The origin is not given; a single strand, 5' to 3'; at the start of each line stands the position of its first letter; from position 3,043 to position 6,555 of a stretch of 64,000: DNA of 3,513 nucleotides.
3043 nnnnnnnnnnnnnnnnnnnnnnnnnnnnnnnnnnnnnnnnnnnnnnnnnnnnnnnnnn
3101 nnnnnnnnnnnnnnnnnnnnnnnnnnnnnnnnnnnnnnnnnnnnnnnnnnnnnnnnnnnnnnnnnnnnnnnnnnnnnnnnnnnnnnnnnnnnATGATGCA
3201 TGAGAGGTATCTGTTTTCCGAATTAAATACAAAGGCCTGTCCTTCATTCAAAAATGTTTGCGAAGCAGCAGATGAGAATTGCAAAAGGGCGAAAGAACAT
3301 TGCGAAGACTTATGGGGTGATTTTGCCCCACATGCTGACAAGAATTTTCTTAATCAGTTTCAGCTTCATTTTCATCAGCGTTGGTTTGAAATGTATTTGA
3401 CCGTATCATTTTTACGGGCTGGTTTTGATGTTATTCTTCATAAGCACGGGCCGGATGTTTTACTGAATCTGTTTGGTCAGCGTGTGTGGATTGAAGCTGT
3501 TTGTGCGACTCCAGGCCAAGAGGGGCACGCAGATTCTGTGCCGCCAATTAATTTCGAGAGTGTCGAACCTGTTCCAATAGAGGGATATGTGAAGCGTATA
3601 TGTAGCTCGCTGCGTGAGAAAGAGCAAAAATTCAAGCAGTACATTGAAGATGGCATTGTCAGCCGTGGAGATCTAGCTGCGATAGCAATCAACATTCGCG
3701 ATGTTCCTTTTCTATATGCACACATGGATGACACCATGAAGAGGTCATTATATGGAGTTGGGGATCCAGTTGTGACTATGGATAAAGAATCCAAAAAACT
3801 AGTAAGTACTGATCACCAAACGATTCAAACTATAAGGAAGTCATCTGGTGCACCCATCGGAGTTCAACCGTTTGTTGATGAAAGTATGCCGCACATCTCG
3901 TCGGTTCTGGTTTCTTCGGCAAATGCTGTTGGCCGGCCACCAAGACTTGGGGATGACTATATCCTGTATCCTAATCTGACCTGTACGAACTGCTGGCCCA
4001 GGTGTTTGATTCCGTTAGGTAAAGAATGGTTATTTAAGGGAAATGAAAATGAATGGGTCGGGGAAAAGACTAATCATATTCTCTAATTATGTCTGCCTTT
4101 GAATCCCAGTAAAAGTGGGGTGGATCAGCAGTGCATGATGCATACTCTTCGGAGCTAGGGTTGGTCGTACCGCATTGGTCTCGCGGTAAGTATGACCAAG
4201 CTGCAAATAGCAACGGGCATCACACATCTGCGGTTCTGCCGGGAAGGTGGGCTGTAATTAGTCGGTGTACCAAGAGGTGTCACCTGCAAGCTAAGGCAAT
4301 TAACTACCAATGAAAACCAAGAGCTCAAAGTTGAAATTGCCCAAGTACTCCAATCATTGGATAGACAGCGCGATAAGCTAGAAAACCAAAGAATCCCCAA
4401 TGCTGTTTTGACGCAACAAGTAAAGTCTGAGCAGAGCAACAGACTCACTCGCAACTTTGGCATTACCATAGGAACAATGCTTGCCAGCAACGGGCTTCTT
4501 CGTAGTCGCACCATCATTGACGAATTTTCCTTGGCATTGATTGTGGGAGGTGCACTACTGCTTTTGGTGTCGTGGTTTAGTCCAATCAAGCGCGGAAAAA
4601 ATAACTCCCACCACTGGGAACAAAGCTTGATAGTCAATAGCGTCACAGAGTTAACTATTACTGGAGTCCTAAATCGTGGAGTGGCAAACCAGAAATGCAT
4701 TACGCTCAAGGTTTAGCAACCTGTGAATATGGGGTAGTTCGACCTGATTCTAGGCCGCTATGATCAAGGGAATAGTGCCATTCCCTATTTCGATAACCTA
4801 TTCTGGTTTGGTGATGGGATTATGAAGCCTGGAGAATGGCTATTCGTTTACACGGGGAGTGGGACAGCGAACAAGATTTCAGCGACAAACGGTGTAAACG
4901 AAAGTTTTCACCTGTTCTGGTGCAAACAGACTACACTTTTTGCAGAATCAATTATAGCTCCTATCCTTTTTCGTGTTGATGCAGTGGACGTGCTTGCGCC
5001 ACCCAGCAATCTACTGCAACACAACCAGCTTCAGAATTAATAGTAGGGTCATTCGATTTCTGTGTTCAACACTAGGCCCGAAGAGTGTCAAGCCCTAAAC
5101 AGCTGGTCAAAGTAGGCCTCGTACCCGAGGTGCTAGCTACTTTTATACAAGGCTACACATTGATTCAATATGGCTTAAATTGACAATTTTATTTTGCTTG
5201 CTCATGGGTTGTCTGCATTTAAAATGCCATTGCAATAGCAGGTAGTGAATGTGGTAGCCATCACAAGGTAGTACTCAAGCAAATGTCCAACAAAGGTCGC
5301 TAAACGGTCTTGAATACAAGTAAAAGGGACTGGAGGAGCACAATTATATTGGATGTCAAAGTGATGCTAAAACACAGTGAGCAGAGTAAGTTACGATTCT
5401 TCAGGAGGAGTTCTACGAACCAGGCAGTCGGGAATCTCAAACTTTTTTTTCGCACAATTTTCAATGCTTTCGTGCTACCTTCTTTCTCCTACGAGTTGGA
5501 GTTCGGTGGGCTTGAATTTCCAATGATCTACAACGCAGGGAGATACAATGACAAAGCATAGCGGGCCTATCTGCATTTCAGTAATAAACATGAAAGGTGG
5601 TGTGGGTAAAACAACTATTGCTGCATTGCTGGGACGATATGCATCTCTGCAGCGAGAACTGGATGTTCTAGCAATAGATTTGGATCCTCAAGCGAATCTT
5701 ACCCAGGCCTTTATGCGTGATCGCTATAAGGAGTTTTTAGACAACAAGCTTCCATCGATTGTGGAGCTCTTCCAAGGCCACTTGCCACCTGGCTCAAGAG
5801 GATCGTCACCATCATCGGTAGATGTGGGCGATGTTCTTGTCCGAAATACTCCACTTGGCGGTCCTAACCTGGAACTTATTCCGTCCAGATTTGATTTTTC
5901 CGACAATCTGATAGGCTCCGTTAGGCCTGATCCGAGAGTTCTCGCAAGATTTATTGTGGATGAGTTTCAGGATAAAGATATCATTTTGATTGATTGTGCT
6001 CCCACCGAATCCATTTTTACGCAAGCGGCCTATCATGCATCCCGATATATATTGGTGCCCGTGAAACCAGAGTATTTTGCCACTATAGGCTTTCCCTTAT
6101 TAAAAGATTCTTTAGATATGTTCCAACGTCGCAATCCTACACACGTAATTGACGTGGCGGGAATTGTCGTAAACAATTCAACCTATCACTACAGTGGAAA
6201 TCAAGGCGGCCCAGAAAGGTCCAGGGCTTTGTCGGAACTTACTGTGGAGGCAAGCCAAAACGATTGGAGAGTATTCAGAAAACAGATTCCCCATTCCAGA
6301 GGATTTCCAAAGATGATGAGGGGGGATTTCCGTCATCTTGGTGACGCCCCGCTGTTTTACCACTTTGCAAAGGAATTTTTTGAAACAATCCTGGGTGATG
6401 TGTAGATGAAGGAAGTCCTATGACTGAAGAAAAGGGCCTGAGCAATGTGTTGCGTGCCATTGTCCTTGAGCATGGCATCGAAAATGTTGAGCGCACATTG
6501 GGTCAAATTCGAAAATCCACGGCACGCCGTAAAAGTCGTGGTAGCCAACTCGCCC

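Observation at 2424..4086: Overlapping two-gene module with an R-x4-H (HEPN-like) protein next to the E2/SIR2 cassette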

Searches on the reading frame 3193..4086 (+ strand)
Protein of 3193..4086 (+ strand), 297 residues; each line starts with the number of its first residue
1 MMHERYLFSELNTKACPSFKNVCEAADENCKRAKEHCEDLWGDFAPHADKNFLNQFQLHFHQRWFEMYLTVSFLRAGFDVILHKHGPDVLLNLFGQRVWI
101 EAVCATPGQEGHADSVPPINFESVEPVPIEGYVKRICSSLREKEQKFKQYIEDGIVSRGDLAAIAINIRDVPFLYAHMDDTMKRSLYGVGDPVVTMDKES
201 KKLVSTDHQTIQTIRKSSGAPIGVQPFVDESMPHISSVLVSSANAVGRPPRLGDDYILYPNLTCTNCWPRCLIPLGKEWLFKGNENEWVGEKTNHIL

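Call 3: search_protein_families(library=pfam, proteins=[window:3193-4086:+], max_evalue=0.1)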
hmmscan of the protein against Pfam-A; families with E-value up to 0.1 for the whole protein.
window:3193-4086:+ (297 aa): 0 families

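Call 4: search_protein_families(library=padloc, proteins=[window:3193-4086:+], max_evalue=0.1)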
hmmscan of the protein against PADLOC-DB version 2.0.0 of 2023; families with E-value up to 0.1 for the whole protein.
window:3193-4086:+ (297 aa): 2 families
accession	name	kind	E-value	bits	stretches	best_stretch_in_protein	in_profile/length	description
PDLC04110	PD-T7-5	-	3.4e-21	73.7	1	13-247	11-239/346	-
PDLC04073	PD-T7-1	-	3.9e-16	56.8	1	13-253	118-352/452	-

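Call 5: search_protein_families(library=ncbifam, proteins=[window:3193-4086:+], max_evalue=0.1)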
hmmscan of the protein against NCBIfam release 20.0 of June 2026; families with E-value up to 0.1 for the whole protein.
window:3193-4086:+ (297 aa): 0 families

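Call 6: search_protein_families(library=phrogs, proteins=[window:3193-4086:+], max_evalue=0.1)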
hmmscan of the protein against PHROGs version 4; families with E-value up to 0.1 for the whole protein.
window:3193-4086:+ (297 aa): 1 family
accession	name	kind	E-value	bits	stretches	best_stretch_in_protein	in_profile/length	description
phrog_8571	-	unknown function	4.7e-25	89.3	1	14-253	17-259/366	-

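Call 8: search_solved_structures(query=window:3193-4086:+, max_evalue=10)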
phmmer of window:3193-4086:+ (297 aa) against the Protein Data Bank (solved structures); distinct sequences matched with E-value up to 10: 1.
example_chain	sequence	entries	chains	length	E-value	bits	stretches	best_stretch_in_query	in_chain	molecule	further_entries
9wxr_A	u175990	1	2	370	0.68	12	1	168-226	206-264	Rhodopsin,Chemotaxis protein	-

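Call 13: find_homologous_proteins(query=window:3193-4086:+)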
Query window:3193-4086:+ (297 aa): 164 proteins with E <= 0.001 among 678 candidates; the best 120 are listed.
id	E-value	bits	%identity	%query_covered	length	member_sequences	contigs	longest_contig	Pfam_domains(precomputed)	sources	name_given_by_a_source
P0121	8.5e-207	703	100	100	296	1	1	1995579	-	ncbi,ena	-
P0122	2.6e-151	521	77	100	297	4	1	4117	-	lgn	-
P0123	1.1e-106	374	56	99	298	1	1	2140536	-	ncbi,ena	-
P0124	1.9e-106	374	58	99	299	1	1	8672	-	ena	-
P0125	6.5e-98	346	53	98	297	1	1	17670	-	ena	-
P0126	1.2e-96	341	51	100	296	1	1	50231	-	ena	-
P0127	3.9e-96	340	53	99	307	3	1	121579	-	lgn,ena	-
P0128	2.7e-95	337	53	99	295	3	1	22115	-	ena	-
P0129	1.0e-94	335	51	99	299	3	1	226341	-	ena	-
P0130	8.2e-93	329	48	100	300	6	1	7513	-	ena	-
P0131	9.1e-93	329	52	100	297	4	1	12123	-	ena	-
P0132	1.0e-92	328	47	100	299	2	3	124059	-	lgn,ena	-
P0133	3.8e-92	327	49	98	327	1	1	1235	-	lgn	-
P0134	4.1e-92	327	51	100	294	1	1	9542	-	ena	-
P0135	4.4e-92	326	52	100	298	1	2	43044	-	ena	-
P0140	2.1e-89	318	52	96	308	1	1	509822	-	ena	-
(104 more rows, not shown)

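Call 28: find_related_loci(query=A2, collection=metagenome_contigs, flank=6000)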
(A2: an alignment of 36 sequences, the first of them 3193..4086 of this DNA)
Query A2 (297 aa) in metagenome_contigs; peptide patterns used: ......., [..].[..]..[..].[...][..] (x = any residue, [..] = any of these).
147 stretches matched a pattern; 56 encode a relative of the query (tblastn E <= 1e-3); 56 distinct loci.
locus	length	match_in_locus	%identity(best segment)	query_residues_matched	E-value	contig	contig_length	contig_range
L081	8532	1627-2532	47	1-295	1e-90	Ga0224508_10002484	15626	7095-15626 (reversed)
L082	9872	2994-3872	48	1-292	3e-89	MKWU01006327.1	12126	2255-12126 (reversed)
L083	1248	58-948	46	7-296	1e-87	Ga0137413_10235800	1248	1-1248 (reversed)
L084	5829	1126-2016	45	7-295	2e-79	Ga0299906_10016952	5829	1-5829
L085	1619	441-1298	43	7-292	4e-83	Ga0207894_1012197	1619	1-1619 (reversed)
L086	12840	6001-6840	39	15-294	6e-62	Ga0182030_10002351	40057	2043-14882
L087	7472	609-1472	37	7-288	5e-59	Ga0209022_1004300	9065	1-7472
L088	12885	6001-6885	38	7-295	3e-57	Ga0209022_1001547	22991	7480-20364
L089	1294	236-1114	36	7-291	4e-59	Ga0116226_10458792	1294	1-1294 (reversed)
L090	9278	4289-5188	34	5-295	8e-55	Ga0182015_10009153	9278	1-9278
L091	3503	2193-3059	36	7-295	1e-54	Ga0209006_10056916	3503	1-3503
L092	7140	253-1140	35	7-295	1e-53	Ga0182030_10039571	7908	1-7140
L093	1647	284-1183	33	5-295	7e-55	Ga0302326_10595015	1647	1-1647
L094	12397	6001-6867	36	7-288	2e-53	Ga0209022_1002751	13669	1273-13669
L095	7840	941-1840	34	5-295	2e-52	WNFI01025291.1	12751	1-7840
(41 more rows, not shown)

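Call 36: find_encoding_contigs(protein=P0125, flank=6000, max_places=2)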
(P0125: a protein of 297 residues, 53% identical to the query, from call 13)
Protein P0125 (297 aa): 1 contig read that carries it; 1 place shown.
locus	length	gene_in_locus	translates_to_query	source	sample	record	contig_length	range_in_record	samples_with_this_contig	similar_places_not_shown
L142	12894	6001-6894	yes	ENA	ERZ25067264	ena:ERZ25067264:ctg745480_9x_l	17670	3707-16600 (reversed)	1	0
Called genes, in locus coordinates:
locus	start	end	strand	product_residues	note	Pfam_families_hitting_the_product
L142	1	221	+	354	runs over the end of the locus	PF08808:RES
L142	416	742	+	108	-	PF13744:HTH_37 (weak), PF01381:HTH_3 (weak), PF13560:HTH_31 (weak)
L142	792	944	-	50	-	-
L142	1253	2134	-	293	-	PF03976:PPK2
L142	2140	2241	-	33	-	-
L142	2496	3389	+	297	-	PF07804:HipA_C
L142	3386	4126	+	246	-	PF08797:HIRAN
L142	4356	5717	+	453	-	PF01235:Na_Ala_symp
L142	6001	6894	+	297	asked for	-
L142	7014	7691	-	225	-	PF01965:DJ-1_PfpI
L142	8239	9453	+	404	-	PF07690:MFS_1, PF06779:MFS_4 (weak), PF07690:MFS_1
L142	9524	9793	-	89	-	PF15738:YafQ_toxin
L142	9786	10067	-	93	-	PF04221:RelB (weak)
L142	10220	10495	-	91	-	-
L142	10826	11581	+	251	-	PF07722:Peptidase_C26, PF00117:GATase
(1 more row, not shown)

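Call 37: find_encoding_contigs(protein=P0129, flank=6000, max_places=2)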
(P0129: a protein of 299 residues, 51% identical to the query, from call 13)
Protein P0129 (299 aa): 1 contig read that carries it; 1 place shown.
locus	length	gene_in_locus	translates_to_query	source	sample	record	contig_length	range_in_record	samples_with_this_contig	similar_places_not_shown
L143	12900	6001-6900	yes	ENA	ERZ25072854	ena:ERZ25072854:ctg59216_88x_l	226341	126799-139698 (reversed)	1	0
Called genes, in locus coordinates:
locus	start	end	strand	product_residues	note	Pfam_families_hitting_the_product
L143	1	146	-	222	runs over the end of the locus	-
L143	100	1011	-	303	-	PF02481:DNA_processg_A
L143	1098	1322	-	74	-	-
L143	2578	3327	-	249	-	PF05598:DUF772, PF01609:DDE_Tnp_1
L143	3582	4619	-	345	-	-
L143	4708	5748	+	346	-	PF05598:DUF772, PF01609:DDE_Tnp_1, PF13612:DDE_Tnp_1_3 (weak)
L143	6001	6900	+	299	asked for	-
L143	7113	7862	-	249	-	PF05685:Uma2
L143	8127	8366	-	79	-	-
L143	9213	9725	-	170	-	-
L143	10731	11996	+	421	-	PF02899:Phage_int_SAM_1 (faint), PF00589:Phage_integrase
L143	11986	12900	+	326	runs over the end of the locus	PF00589:Phage_integrase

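Call 40: predict_structure(alignment_id=A2)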
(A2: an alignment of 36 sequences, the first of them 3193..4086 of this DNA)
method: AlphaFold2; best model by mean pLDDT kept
length: 297 residues; sequences in the alignment: 36
mean_pLDDT: 91.4   pTM: 0.89
mean pLDDT of the five models: 91.4, 91.1, 91.0, 89.7, 88.2
residues with pLDDT >= 90: 225; 70-90: 62; 50-70: 7; < 50: 3
segments of 3 or more residues with pLDDT < 50: 1-3
pLDDT, mean of each block of 10 residues (from residue 1): 72 93 93 96 94 95 97 95 88 94 93 85 88 95 96 95 97 93 95 91 88 89 94 97 90 95 93 93 72 84
secondary structure, 60 per line:
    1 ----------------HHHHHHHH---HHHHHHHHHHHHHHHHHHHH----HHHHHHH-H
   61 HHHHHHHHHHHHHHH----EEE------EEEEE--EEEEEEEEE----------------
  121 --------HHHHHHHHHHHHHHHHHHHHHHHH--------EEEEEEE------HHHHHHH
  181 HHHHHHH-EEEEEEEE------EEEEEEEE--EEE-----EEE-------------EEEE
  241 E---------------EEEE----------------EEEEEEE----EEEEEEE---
elements in order: H17-24 H28-47 H52-58 H60-75 E80-82 E89-93 E96-104 H129-152 E161-167 H174-187 E189-196 E203-210 E213-215 E221-223 E237-241 E257-260 E277-283 E288-294

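Call 64: search_dna_similar(query=window:3193-4086:+, collection=plasmids, mode=protein, max_rows=15)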
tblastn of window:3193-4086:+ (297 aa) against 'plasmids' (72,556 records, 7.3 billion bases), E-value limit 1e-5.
Records with a match: 8; places in all: 9; records where one place covers at least 80% of the query: 3.
Best place of each record, by identity: <60% 8.
By first word of the organism name: Aliivibrio 2; Mesorhizobium 1; Sinorhizobium 1; Skermanella 1; Agrobacterium 1; Bradyrhizobium 1; Vibrio 1.
By predicted mobility (MOB-suite, as given by PLSDB): conjugative 5; non-mobilizable 3.
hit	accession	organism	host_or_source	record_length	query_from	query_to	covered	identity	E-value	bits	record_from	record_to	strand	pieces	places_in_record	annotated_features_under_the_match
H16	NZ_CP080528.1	Mesorhizobium sp. AR07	Oxytropis sp.,Cell culture,root nodule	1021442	2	284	95%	31.8%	1e-38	151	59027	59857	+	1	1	record has no annotation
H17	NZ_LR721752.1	Aliivibrio wodanis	-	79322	14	297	96%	23.3%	1e-6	57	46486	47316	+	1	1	glycosaminoglycan attachment site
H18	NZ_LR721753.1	Aliivibrio wodanis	-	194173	14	297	96%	23.3%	1e-6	57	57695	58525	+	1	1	glycosaminoglycan attachment site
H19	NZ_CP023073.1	Sinorhizobium fredii CCBAU 83666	G.max,nodule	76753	53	280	77%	23.5%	6e-6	55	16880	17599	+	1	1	hypothetical protein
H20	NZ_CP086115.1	Skermanella rosea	single cell,hydrocarbon-contaminated ...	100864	33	241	70%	25.4%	3e-7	59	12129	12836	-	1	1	hypothetical protein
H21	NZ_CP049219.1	Agrobacterium tumefaciens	Clematis,cell culture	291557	52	248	66%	26.9%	3e-6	56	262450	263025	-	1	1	hypothetical protein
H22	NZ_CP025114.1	Bradyrhizobium sp. SK17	whole organism,agricultural soil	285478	40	239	67%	25.9%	5e-6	55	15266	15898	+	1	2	hypothetical protein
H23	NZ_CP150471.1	Vibrio harveyi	Lateolabrax maculatus,cell culture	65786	52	248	66%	22.0%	1e-6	57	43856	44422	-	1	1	hypothetical protein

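Call 65: search_dna_similar(query=window:3193-4086:+, collection=phages, mode=protein, max_rows=15)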
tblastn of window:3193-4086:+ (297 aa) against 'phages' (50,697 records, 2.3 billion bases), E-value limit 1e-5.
No match.

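Call 73: find_related_loci(query=A2, collection=viral_contigs, flank=5000)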
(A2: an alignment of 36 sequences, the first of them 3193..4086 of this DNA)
Query A2 (297 aa) in viral_contigs; peptide patterns used: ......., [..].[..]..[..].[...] (x = any residue, [..] = any of these).
39 stretches matched a pattern; 1 encode a relative of the query (tblastn E <= 1e-3); 1 distinct loci.
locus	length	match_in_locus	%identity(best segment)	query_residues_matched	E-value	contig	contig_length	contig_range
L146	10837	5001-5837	32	5-278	1e-41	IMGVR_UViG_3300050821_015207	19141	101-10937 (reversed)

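Call 76: find_encoding_contigs(protein=P0140, flank=6000, max_places=2)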
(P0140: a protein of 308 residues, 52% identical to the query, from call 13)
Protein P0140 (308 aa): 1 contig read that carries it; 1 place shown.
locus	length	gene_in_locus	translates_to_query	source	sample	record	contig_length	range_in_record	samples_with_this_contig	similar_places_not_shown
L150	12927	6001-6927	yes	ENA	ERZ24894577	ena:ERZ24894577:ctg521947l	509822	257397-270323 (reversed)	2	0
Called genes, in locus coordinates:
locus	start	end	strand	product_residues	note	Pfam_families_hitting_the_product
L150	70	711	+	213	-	PF01909:NTP_transf_2 (weak), PF18765:Polbeta (weak)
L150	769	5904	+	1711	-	PF00270:DEAD, PF00271:Helicase_C, PF00580:UvrD-helicase, PF13245:AAA_19, PF00580:UvrD-helicase, PF13361:UvrD_C, PF13538:UvrD_C_2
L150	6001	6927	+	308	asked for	-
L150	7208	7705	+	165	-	-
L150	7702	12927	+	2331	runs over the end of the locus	PF03534:SpvB, PF01839:FG-GAP (faint), PF13517:FG-GAP_3, PF12256:TcdB_toxin_midN, PF05593:RHS_repeat (weak), PF25023:TEN_YD-shell (weak), PF05593:RHS_repeat (weak), PF25023:TEN_YD-shell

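Call 83: search_protein_families(library=padloc, alignment_id=A2, max_evalue=0.001)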
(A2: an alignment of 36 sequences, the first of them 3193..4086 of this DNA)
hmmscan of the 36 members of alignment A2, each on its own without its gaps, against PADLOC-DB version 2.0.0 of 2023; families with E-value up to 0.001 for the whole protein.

A. member 1, window:3193-4086:+ (297 aa): 2 families
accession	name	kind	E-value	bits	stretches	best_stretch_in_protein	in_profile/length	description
PDLC04110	PD-T7-5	-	3.4e-21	73.7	1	13-247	11-239/346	-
PDLC04073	PD-T7-1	-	3.9e-16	56.8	1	13-253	118-352/452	-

B. families by the number of members that match (of 36 scanned): 2 families
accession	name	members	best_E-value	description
PDLC04110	PD-T7-5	36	3.1e-21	-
PDLC04073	PD-T7-1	36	2.4e-16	-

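Call 84: search_protein_families(library=pfam, alignment_id=A2, max_evalue=1)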
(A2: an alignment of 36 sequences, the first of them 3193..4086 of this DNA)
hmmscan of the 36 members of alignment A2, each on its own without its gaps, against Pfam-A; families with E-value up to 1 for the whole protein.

A. member 1, window:3193-4086:+ (297 aa): 1 family
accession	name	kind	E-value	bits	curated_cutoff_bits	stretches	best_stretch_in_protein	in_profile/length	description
PF02349.20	MSG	-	0.19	12.3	22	1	14-42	12-41/76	Major surface glycoprotein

B. families by the number of members that match (of 36 scanned): 13 families
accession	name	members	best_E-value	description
PF02349.20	MSG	3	0.044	Major surface glycoprotein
PF01381.28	HTH_3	2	3.2e-07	Helix-turn-helix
PF13560.12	HTH_31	2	7e-05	Helix-turn-helix domain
PF06198.16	DUF999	2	0.16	Protein of unknown function (DUF999)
PF17183.9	Get5_C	1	0.075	Get5, C-terminal domain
PF24729.2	Acb2_Tad1_hairpin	1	0.11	Acb2/Tad1, hairpin domain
PF03640.20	Lipoprotein_15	1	0.13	Secreted repeat of unknown function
PF19220.6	Rod_CreS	1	0.13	Crescentin, rod domain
PF22410.1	DnaG_helical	1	0.15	DNA primase DnaG, helical domain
PF19629.4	DUF6133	1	0.15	Family of unknown function (DUF6133)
PF01320.23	Colicin_Pyocin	1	0.18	Colicin immunity protein / pyocin immunity protein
PF12202.14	OSR1_C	1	0.23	Oxidative-stress-responsive kinase 1 C-terminal domain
PF05388.16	Carbpep_Y_N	1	0.26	Carboxypeptidase Y pro-peptide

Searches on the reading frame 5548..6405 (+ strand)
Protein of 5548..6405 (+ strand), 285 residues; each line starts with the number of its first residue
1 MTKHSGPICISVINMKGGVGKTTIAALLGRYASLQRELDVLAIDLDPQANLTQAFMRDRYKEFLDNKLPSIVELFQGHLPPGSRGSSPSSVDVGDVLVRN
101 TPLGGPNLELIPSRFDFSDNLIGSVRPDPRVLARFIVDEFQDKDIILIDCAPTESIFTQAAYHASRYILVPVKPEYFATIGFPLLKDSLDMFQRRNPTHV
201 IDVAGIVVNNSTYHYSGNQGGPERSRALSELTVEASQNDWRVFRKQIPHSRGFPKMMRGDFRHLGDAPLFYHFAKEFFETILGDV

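Call 3: search_protein_families(library=pfam, proteins=[window:5548-6405:+], max_evalue=0.1)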
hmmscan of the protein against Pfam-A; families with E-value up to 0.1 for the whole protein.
window:5548-6405:+ (285 aa): 6 families
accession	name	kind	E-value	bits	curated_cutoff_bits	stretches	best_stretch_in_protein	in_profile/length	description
PF13614.12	AAA_31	-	9.7e-26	91.2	27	1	10-195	4-170/177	AAA domain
PF01656.29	CbiA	-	2.8e-16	60.1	25.4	1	10-212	1-84/125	CobQ/CobB/MinD/ParA nucleotide binding domain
PF02374.21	ArsA_ATPase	-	1.2e-05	25.2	24.3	1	15-59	8-51/305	Anion-transporting ATPase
PF09140.17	MipZ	-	0.00032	20.5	20.7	1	10-62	3-54/262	ATPase MipZ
PF06564.18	CBP_BcsQ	-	0.004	17.1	21.3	1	11-56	5-49/234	Cellulose biosynthesis protein BcsQ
PF10609.15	ParA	-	0.012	15.5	27.1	1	10-46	6-41/246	NUBPL iron-transfer P-loop NTPase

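Call 4: search_protein_families(library=padloc, proteins=[window:5548-6405:+], max_evalue=0.1)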
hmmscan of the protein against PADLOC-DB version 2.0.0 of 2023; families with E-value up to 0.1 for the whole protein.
window:5548-6405:+ (285 aa): 1 family
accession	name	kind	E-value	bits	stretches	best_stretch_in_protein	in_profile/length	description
PDLC04559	PDC-M28B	-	0.017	12.2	1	10-46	131-166/438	-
